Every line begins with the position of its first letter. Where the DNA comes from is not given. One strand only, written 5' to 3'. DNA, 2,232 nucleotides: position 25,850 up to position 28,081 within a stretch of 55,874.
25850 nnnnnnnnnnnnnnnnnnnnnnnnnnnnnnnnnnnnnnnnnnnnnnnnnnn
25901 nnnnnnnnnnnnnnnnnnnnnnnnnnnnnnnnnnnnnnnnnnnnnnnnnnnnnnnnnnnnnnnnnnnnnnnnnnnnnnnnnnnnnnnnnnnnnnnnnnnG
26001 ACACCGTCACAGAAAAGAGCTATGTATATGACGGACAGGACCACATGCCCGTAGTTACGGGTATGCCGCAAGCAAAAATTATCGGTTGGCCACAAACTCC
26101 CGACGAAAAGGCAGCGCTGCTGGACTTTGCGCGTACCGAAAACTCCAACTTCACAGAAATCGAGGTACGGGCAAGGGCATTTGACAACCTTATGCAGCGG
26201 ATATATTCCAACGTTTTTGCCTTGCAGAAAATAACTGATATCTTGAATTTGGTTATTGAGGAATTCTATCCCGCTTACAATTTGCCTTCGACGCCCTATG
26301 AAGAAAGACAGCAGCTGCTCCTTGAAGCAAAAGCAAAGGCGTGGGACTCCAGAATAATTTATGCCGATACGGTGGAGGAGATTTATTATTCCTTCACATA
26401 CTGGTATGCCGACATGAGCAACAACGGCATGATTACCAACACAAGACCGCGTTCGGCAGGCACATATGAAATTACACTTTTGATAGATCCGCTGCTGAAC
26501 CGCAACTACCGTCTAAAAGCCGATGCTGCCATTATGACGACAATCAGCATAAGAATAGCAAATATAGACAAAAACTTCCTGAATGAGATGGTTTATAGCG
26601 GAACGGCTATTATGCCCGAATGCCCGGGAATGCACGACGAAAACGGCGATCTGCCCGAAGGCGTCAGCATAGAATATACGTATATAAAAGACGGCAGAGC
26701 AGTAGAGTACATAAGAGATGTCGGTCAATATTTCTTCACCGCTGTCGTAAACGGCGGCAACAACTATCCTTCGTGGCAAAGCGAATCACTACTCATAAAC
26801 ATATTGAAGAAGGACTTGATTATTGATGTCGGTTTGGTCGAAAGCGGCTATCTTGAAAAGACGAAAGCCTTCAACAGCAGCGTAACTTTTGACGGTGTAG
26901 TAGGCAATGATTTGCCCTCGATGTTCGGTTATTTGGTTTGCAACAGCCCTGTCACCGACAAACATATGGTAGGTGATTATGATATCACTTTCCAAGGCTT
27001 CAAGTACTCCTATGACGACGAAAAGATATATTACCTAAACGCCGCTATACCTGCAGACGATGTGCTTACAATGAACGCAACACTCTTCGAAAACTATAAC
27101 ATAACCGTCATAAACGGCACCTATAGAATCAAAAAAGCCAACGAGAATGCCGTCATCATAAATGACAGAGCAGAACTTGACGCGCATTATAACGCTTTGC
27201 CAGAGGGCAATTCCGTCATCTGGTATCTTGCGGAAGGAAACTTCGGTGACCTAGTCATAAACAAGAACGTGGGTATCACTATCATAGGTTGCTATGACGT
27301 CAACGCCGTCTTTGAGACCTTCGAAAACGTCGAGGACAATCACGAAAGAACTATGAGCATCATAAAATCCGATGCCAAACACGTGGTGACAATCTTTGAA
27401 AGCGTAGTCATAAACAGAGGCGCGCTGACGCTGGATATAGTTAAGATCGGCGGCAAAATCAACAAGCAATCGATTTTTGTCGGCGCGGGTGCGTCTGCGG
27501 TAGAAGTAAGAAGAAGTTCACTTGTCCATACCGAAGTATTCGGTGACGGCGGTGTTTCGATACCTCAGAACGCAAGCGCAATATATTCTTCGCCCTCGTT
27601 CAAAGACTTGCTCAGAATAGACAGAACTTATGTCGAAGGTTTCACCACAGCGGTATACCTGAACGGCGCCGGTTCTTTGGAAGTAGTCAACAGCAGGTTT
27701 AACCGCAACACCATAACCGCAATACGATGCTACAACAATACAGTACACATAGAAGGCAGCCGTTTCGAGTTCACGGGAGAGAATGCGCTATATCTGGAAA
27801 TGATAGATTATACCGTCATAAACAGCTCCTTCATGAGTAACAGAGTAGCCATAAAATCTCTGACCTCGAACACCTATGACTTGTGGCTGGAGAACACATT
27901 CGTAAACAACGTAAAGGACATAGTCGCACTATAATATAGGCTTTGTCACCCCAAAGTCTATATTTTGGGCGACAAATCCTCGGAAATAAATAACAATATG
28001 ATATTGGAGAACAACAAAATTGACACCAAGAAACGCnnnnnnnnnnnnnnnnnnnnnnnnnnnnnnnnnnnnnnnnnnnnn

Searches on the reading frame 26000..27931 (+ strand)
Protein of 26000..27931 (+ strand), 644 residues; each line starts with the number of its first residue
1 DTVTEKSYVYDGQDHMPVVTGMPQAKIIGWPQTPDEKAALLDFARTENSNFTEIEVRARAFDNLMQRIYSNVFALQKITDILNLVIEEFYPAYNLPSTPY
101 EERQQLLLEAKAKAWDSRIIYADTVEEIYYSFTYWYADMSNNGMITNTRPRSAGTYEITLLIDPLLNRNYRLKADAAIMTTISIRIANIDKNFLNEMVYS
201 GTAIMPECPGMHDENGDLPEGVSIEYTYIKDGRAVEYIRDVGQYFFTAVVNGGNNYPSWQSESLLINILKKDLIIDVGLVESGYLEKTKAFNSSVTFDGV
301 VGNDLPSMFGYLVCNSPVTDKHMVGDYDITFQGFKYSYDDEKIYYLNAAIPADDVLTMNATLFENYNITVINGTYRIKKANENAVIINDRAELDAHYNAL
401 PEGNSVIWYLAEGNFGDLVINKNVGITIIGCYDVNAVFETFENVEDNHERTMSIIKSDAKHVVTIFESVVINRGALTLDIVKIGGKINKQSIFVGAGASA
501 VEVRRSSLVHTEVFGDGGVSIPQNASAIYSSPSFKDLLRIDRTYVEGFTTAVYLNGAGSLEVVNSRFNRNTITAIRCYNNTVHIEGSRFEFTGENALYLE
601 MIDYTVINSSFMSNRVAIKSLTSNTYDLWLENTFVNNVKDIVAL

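Call 92: search_solved_structures(query=window:26000-27931:+, max_evalue=0.1)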
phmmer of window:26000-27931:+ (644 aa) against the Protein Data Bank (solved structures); distinct sequences matched with E-value up to 0.1: 0.
